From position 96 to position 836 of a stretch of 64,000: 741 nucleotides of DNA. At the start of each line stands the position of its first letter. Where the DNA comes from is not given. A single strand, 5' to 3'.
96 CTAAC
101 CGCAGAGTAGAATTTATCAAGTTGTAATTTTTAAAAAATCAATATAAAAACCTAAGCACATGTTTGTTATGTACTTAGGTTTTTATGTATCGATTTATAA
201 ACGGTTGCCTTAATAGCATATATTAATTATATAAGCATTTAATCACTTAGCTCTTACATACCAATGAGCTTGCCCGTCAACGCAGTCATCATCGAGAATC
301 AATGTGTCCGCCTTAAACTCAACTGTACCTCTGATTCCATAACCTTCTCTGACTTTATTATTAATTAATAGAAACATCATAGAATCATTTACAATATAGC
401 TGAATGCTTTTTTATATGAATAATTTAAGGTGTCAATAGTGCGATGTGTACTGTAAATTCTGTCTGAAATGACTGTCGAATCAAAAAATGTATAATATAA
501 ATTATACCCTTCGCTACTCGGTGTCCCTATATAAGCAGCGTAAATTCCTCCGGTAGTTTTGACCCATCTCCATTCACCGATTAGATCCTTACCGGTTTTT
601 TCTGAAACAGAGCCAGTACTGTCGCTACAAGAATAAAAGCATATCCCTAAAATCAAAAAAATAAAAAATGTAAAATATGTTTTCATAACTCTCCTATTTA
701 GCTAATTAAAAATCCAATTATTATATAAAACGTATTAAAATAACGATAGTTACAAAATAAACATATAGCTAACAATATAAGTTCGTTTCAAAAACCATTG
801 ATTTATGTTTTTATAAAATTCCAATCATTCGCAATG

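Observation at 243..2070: Tandem triplication of a small lipoprotein gene with conserved termini, a variable core and duplicated promoter regions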

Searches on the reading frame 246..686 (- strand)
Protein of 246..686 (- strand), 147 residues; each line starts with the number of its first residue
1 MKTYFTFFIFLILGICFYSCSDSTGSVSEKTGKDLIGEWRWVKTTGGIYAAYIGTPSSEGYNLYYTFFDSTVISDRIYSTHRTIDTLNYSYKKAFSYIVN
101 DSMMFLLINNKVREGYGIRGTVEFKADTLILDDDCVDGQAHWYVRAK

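Call 6: search_protein_families(library=pfam, proteins=[window:246-686:-], max_evalue=1)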
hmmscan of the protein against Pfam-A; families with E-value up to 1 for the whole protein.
window:246-686:- (147 aa): 0 families

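Call 7: search_protein_families(library=ncbifam, proteins=[window:246-686:-], max_evalue=1)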
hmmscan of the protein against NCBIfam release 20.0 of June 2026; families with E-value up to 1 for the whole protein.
window:246-686:- (147 aa): 0 families

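Call 8: find_homologous_proteins(query=A1)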
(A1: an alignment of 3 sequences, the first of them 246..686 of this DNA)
Query A1 (3 sequences) (147 aa, profile of the alignment): 5 proteins with E <= 0.001 among 459 candidates.
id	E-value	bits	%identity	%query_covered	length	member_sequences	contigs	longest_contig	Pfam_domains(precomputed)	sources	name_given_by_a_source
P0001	1.6e-80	286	52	100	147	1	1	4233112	-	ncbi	-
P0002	4.2e-73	262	100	100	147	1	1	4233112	-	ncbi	-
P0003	1.0e-70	254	55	99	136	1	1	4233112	-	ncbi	-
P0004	1.4e-52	196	57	100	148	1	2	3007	-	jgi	jgi:hypothetical protein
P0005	5.9e-4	38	24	95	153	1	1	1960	-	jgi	jgi:hypothetical protein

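Call 10: find_encoding_contigs(protein=P0002, flank=10000, max_places=3)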
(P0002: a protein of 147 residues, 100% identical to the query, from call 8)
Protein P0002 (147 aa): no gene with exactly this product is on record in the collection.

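Call 13: find_encoding_contigs(protein=P0004, flank=10000, max_places=4)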
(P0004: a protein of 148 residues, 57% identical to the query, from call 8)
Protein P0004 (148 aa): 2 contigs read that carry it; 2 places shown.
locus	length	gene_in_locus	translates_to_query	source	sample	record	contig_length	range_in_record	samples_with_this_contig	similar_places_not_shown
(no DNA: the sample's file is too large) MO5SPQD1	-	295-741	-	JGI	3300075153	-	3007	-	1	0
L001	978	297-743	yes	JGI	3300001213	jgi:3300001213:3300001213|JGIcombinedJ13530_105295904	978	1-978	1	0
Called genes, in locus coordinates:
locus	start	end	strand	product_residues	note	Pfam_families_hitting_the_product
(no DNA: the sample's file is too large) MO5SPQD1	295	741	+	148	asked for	-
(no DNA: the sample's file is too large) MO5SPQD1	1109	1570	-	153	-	PF12675:DUF3795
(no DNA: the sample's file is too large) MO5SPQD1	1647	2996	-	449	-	PF18073:Zn_ribbon_LapB, PF13481:AAA_25, PF06745:ATPase, PF23442:DUF7125 (weak), PF13479:AAA_24 (weak), PF13541:ChlI, PF05362:Lon_C (weak)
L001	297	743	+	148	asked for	-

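Call 14: find_encoding_contigs(protein=P0005, flank=10000, max_places=4)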
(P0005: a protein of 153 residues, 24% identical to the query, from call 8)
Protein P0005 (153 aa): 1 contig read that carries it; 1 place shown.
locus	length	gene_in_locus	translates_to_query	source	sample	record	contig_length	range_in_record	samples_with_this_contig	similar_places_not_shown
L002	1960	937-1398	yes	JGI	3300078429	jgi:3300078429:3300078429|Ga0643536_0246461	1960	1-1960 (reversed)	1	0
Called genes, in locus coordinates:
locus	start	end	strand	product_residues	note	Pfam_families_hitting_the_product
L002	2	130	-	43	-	?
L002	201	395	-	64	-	-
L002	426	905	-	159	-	PF13585:CHU_C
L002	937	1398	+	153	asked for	-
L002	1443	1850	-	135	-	-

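Call 15: find_related_loci(query=A3, collection=genome_contigs, flank=10000)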
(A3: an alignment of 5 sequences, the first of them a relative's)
Query A3 (147 aa) in genome_contigs; peptide patterns used: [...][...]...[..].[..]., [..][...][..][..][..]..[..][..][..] (x = any residue, [..] = any of these).
186 stretches matched a pattern, but none encodes a relative of the query by tblastn (E <= 1e-3).

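Call 20: search_protein_representatives(alignment_id=A3)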
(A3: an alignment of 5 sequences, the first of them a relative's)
Query: 5 sequences, 148 profile positions. Proteins with E-value up to 0.001 (for the whole library): 1051; up to 1e-10: 111; up to 1e-30: 2. The best 150 are listed.
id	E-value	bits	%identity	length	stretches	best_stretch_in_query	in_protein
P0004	4.2e-71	254.0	-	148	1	1-148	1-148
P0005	3.4e-40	153.7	-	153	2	2-90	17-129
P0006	2.9e-21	92.2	-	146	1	7-146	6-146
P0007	2.3e-19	86.1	-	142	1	4-147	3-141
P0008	7.2e-19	84.5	-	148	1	2-146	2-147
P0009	2.9e-18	82.5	-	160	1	5-147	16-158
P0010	1.2e-16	77.3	-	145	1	7-148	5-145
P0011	3.2e-16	75.9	-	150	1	2-147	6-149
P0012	2.1e-15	73.3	-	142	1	33-147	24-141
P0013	2.3e-15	73.1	-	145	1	7-146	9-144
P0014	2.8e-15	72.9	-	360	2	28-148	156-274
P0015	4.2e-15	72.3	-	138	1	1-148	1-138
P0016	4.8e-15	72.1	-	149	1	5-147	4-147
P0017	6.3e-15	71.7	-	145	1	4-147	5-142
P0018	3.6e-14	69.3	-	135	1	7-146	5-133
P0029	5.5e-13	65.4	-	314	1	7-146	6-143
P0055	8.3e-12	61.6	-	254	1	8-146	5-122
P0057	9.2e-12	61.4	-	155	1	12-147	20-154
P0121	1.5e-10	57.5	-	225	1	7-146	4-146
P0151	3.7e-10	56.2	-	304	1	32-147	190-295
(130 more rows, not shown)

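Call 24: find_homologous_proteins(query=A4, max_evalue=0.00001)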
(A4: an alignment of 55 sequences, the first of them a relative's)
Query A4 (55 sequences) (147 aa, profile of the alignment): 9 proteins with E <= 0.00001 among 1099 candidates.
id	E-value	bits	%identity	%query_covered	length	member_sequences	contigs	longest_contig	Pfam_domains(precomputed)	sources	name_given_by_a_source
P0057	7.2e-36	141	27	93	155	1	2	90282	-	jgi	jgi:hypothetical protein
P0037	6.8e-35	138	28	78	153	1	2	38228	-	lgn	-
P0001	7.5e-35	138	52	100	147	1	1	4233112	-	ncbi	-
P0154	1.1e-34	138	29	96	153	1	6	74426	-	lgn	-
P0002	2.8e-32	130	100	100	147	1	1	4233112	-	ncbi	-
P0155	3.7e-28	116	30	94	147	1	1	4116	-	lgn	-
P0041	2.3e-27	114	24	93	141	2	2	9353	-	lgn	-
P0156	1.2e-26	112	27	76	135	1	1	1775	-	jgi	jgi:hypothetical protein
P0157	2.6e-24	104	30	96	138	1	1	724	-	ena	-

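Call 25: search_protein_families(library=pfam, alignment_id=A4, max_evalue=0.1)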
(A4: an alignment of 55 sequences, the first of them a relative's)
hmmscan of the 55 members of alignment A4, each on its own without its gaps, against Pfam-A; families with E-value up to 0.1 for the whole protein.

A. member 1, P0002 (147 aa): 0 families

B. families by the number of members that match (of 55 scanned): 23 families
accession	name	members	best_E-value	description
PF13648.12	Lipocalin_4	2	0.002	Lipocalin-like domain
PF18692.7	DUF5640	2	0.015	Family of unknown function (DUF5640)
PF20448.3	DUF6705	2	0.037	Family of unknown function (DUF6705)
PF25338.1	C2_DCK_4th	1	0.0095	Fourth C2 domain of dock-like protein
PF16369.11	GH43_C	1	0.017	C-terminal lipocalin-like domain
PF24075.1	DUF7367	1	0.021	Domain of unknown function (DUF7367)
PF01420.25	Methylase_S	1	0.021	Type I restriction modification DNA specificity domain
PF10717.14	ODV-E18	1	0.025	Occlusion-derived virus envelope protein ODV-E18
PF13205.12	Big_5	1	0.025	Bacterial Ig-like domain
PF17514.7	DUF5442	1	0.031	Family of unknown function (DUF5442)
PF17013.11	Acetyltransf_15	1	0.044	Putative acetyl-transferase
PF15911.12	Beta-prop_WDR19_2nd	1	0.049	WDR19 second beta-propeller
PF00686.25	CBM_20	1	0.053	Starch binding domain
PF01373.23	Glyco_hydro_14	1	0.053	Glycosyl hydrolase family 14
PF06323.16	Phage_antiter_Q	1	0.057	Phage antitermination protein Q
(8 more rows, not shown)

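Call 28: find_encoding_contigs(protein=P0057, flank=8000, max_places=3)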
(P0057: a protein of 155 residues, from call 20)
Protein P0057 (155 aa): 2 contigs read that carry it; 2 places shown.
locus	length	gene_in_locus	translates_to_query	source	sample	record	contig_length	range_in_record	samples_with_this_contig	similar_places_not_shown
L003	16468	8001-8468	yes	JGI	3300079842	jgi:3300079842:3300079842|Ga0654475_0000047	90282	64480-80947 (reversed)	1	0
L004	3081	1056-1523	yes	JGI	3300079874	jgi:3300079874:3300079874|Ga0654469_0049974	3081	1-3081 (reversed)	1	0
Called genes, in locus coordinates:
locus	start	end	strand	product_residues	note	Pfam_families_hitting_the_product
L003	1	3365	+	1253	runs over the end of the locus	PF11028:TMEM260_N, PF28497:DUF8416, PF28495:TMEM260_2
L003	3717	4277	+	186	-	PF02661:Fic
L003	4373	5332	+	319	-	PF15508:NAAA-beta, PF03417:AAT (weak)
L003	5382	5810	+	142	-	-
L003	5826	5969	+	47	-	-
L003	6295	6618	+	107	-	PF02498:Bro-N (weak)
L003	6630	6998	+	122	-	-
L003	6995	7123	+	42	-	-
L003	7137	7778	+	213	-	-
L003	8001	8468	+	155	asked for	-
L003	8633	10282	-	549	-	PF00091:Tubulin, PF12327:FtsZ_C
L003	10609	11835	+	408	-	PF01053:Cys_Met_Meta_PP, PF00155:Aminotran_1_2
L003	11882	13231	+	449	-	PF01494:FAD_binding_3, PF13450:NAD_binding_8 (weak)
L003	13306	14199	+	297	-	-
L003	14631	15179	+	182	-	PF13551:HTH_29 (weak)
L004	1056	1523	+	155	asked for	-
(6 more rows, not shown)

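Call 29: find_encoding_contigs(protein=P0154, flank=8000, max_places=3)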
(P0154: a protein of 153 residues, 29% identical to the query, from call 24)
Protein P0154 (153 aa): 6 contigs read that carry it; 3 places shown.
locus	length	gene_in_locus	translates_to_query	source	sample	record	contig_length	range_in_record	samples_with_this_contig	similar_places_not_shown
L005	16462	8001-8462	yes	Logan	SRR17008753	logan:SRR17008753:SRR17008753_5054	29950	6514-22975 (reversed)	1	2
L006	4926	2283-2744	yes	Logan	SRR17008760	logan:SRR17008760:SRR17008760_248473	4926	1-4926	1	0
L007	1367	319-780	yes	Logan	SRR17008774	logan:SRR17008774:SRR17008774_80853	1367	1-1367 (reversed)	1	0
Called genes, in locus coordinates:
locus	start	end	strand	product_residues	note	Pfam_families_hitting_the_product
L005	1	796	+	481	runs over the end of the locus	PF01546:Peptidase_M20, PF07687:M20_dimer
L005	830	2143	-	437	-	PF04326:SLFN_AlbA_2, PF13749:HATPase_c_4, PF01047:MarR (weak), PF12802:MarR_2, PF13412:HTH_24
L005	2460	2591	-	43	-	-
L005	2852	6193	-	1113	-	PF08471:Ribonuc_red_2_N, PF02867:Ribonuc_red_lgC, PF12637:TSCPD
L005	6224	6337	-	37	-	-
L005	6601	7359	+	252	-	PF01884:PcrB, PF00977:His_biosynth, PF01180:DHO_dh (weak)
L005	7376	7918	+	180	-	-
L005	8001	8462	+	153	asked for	-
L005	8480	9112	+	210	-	-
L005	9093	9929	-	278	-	PF13509:S1_2, PF17783:WHD_CvfB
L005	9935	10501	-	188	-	-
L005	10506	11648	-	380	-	PF03372:Exo_endo_phos (weak)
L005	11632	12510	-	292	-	PF01513:NAD_kinase, PF20143:NAD_kinase_C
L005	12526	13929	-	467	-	-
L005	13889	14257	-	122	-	PF00186:DHFR_1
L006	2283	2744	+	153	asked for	-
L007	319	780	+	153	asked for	-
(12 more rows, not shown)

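Call 35: predict_structure(alignment_id=A5)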
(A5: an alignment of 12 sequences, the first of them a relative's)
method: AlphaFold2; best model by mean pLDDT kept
length: 147 residues; sequences in the alignment: 12
mean_pLDDT: 82.6   pTM: 0.69
mean pLDDT of the five models: 82.6, 81.8, 78.5, 73.2, 68.0
residues with pLDDT >= 90: 70; 70-90: 40; 50-70: 29; < 50: 8
segments of 3 or more residues with pLDDT < 50: 21-28
pLDDT, mean of each block of 10 residues (from residue 1): 61 59 47 88 90 95 95 95 93 86 87 69 92 90 94
secondary structure, 60 per line:
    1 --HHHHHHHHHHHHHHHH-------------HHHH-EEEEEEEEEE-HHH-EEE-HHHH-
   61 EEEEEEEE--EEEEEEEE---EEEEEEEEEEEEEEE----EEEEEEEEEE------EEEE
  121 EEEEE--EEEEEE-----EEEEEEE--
elements in order: H3-18 H32-35 E37-46 E52-54 H56-59 E61-68 E71-78 E82-96 E101-110 E117-125 E128-133 E139-145

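Call 39: search_solved_structures(query=A4, max_evalue=1, show_alignments=2)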
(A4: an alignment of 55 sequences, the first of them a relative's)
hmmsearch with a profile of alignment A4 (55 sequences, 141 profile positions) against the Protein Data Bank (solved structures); distinct sequences matched with E-value up to 1: 2.
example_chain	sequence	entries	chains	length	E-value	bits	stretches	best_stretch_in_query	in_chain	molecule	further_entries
8ehd_A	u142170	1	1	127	0.088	16.3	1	1-106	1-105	Potempin E (PotE)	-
6fcg_A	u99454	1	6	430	0.75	13.3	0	1-88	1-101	Glycoside hydrolase, GH17 family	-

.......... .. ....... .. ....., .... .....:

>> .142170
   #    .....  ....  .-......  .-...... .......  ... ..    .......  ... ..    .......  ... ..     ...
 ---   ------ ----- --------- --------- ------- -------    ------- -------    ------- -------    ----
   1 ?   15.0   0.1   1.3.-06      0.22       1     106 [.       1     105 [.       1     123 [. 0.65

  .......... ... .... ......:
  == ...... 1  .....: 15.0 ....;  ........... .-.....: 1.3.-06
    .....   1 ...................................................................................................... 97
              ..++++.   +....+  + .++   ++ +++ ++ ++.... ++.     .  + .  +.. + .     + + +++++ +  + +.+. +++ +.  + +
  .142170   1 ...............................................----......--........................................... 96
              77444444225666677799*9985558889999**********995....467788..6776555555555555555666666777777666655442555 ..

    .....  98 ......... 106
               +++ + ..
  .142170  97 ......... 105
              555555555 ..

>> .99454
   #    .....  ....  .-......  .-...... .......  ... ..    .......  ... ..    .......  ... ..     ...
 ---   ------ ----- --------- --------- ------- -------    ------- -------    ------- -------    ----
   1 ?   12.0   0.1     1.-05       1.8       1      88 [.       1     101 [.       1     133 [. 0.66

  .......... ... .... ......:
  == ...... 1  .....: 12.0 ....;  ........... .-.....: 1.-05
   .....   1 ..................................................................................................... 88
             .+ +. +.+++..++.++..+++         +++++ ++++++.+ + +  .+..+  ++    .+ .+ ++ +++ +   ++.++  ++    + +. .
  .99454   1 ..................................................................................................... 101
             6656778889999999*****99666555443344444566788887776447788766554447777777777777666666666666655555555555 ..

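Call 40: fold_search(model_id=the predicted structure, library=pdb)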
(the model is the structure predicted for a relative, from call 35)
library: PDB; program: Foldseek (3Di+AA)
matches with E <= 10: 913; with E <= 0.001: 0
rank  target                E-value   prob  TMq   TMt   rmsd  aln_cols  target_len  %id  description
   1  5b29                  1.9e-03  1.00  0.41  0.44   8.9       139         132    9  The 1.28A structure of human FABP3 F16V mutant complexed with palmitic acid at room temperature (released 2017-01-18)
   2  9lvq                  2.0e-03  1.00  0.40  0.44   8.8       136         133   10  Room temperature structure of the human heart fatty acid-binding protein complexed with octanoic acid (released 2026-02-18)
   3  5f7g_A                2.0e-03  1.00  0.40  0.43  10.0       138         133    9  Crystal structure of the Q108K:K40L:T51V:R58Y:Y19W:Q38L mutant of human Cellular Retinol Binding Protein II in complex (released 2016-12-14)
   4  7jwd_B                2.0e-03  1.00  0.39  0.41  10.3       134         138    9  Cellular retinol-binding protein 2 (CRBP2) in complex with 2-linoleoylglycerol (released 2021-03-10)
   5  5f58_A                2.1e-03  1.00  0.40  0.43  10.0       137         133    9  Crystal structure of the Q108K:K40L:T51V:R58F mutant of human Cellular Retinol Binding Protein II in complex with All- (released 2016-12-07)
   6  7fw5                  2.1e-03  1.00  0.39  0.42   9.2       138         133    9  Crystal Structure of human FABP4 with active site mutated to that of FABP3 in complex with palmitate (released 2023-06-14)
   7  5ura_A                2.4e-03  1.00  0.40  0.42   9.2       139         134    8  Enantiomer-Specific Binding of the Potent Antinociceptive Agent SBFI-26 to Anandamide transporters FABP7 (released 2017-08-23)
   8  8gev                  2.4e-03  1.00  0.39  0.41  10.2       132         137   11  Crystal structure of human cellular retinol binding protein 1 in complex with 1-{[3-(diphenylmethyl)-1,2,4-oxadiazol-5-y (released 2023-10-04)
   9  6z2u                  2.4e-03  1.00  0.35  0.37   9.1       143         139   15  M2 mutant (R111K:Y134F:T54V:R132Q:P39Y:R59Y) of human cellular retinoic acid binding protein II (released 2021-06-02)
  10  1alb                  2.6e-03  1.00  0.36  0.40   9.0       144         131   12  CRYSTAL STRUCTURE OF RECOMBINANT MURINE ADIPOCYTE LIPID-BINDING PROTEIN (released 1993-10-31)
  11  8vzx_A                2.7e-03  1.00  0.40  0.43  10.0       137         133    9  Q108K:K40L:T53A:R58F mutant of hCRBPII bound to synthetic fluorophore TD-1V (released 2024-04-03)
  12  5hz6                  3.0e-03  1.00  0.38  0.41   9.3       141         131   11  FABP4 in complex with 6-Chloro-2-isopropyl-4-(3-isopropyl-phenyl)-quinoline-3-carboxylic acid (released 2016-12-14)
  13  1a18                  3.2e-03  1.00  0.39  0.43   9.4       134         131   10  PHENANTHROLINE MODIFIED MURINE ADIPOCYTE LIPID BINDING PROTEIN (released 1998-07-01)
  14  5ura_B                3.3e-03  1.00  0.42  0.44   9.2       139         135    8  Enantiomer-Specific Binding of the Potent Antinociceptive Agent SBFI-26 to Anandamide transporters FABP7 (released 2017-08-23)
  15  5fen_A                3.5e-03  1.00  0.38  0.41  10.3       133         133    8  Crystal structure of the Q108K:K40L:T53C mutant of human Cellular Retinol Binding Protein II in complex with All-trans (released 2016-12-21)
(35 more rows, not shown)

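Call 42: list_cluster_members(proteins=[P0001, P0002, P0003, P0004])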
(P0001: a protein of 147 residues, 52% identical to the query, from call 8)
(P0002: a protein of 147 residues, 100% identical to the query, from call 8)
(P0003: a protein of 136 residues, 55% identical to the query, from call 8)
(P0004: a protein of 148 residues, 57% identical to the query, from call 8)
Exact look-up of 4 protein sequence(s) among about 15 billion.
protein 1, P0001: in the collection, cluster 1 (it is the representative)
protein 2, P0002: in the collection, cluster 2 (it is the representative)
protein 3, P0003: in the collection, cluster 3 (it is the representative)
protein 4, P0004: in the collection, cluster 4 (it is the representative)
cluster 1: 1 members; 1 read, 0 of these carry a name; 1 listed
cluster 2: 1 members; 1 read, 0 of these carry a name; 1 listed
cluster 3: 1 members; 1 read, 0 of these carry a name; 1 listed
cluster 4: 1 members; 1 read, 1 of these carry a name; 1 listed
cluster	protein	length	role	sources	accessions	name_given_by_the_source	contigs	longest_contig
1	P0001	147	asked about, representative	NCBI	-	-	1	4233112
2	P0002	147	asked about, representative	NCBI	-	-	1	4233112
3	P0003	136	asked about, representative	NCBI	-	-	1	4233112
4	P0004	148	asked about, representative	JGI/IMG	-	hypothetical protein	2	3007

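Call 62: search_protein_families(library=pfam, proteins=[P0014, P0029, P0055, P0121, P0151], max_evalue=0.01)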
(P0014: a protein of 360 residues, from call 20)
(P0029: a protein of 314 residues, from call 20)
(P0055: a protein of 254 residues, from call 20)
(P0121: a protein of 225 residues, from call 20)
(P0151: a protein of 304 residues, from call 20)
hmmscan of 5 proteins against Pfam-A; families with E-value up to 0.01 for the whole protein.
P0014 (360 aa): 1 family
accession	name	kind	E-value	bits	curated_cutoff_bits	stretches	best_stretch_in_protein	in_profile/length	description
PF18962.6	Por_Secre_tail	-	1.9e-12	47.8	27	1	290-358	1-74/75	Secretion system C-terminal sorting domain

P0029 (314 aa): 0 families

P0055 (254 aa): 1 family
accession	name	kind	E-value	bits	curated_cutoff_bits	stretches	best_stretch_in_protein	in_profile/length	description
PF17415.7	NigD_C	-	7.9e-06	26.4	22.6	1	144-223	16-98/120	NigD-like C-terminal beta sandwich domain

P0121 (225 aa): 0 families

P0151 (304 aa): 0 families
